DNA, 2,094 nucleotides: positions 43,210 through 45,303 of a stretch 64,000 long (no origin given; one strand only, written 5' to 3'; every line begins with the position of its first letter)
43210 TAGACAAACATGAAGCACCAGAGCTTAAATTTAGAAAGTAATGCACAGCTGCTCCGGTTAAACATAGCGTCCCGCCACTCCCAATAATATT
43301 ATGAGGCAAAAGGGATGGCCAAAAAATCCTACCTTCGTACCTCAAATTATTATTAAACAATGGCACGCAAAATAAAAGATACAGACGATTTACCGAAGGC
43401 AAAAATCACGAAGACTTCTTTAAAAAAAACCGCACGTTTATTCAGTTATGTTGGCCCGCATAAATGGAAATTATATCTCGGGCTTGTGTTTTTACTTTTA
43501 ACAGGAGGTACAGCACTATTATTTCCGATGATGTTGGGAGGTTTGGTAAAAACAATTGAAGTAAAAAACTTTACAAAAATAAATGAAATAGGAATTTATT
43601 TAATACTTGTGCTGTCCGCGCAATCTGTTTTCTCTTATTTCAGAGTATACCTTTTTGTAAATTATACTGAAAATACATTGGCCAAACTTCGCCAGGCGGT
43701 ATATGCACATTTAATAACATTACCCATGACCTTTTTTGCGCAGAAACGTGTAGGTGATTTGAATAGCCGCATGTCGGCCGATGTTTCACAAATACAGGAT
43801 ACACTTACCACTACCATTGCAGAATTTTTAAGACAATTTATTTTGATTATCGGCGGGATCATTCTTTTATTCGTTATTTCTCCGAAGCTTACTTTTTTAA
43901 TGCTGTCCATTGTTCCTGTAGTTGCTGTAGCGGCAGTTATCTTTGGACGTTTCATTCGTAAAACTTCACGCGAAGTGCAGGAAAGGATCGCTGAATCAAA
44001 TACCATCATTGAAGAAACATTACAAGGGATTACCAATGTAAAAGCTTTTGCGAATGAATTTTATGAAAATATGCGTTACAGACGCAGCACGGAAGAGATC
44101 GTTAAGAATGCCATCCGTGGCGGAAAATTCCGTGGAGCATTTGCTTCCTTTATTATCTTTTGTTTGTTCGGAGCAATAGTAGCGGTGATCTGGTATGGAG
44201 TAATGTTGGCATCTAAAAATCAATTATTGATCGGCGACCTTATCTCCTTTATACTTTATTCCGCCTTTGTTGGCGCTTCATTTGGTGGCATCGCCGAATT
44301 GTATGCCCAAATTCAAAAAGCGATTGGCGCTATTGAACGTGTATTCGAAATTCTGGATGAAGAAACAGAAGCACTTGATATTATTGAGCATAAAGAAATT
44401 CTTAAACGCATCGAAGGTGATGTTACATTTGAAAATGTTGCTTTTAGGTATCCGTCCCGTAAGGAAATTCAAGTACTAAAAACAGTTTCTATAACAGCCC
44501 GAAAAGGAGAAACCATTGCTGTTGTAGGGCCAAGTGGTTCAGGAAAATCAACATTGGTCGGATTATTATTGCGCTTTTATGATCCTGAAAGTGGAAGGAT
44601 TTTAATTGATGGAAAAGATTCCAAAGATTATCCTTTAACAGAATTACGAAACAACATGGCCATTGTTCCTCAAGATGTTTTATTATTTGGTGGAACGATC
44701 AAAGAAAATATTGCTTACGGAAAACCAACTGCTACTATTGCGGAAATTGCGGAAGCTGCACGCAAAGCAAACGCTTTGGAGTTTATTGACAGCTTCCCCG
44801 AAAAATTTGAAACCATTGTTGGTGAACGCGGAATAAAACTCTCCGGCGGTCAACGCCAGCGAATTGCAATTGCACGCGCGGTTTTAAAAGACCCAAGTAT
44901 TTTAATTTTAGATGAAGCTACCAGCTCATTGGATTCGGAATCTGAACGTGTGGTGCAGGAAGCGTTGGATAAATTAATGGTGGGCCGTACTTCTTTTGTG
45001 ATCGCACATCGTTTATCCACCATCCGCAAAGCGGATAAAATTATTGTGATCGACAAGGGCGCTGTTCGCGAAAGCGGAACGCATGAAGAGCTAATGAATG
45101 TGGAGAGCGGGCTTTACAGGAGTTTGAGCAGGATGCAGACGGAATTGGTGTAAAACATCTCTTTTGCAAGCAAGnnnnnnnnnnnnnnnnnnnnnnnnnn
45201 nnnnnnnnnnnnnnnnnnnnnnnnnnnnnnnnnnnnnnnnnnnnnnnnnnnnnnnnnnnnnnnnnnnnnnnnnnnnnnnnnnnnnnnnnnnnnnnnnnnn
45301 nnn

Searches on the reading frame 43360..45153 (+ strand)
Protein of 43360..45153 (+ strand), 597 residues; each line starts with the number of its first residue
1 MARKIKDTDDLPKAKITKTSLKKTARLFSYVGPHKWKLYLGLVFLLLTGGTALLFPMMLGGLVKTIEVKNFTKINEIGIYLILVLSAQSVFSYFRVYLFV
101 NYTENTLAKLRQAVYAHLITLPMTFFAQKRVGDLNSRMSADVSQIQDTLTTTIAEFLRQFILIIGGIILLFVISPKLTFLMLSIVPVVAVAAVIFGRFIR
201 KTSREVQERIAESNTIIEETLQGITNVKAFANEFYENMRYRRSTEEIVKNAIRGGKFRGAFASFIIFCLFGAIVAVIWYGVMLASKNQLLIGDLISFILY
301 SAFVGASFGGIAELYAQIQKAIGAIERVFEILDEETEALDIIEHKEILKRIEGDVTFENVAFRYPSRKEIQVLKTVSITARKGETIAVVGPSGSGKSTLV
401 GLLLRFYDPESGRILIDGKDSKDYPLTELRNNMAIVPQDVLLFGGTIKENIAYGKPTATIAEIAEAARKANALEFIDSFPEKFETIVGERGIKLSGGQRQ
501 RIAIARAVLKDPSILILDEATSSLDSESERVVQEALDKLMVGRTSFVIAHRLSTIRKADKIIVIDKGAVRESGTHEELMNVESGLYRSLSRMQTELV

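Call 92: search_protein_families(library=pfam, proteins=[window:43360-45153:+], max_evalue=0.001)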
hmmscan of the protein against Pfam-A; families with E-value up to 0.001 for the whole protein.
window:43360-45153:+ (597 aa): 6 families
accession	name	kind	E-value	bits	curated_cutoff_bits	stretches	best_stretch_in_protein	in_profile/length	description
PF00664.28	ABC_membrane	-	1.9e-60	205.4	28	1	39-305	2-271/274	ABC transporter transmembrane region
PF00005.33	ABC_tran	-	3.7e-34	118.7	25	1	373-522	1-137/137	ABC transporter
PF02463.25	SMC_N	-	3e-08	33.8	40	1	410-565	107-212/220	RecF/RecN/SMC N terminal domain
PF13191.12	AAA_16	-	6.4e-05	23.9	32.6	1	380-536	19-156/167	AAA ATPase domain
PF13401.12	AAA_22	-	0.0003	21.6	27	0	385-455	7-33/130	AAA domain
PF20703.3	nSTAND1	-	0.00039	20.6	27.1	1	380-484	30-129/379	Novel STAND NTPase 1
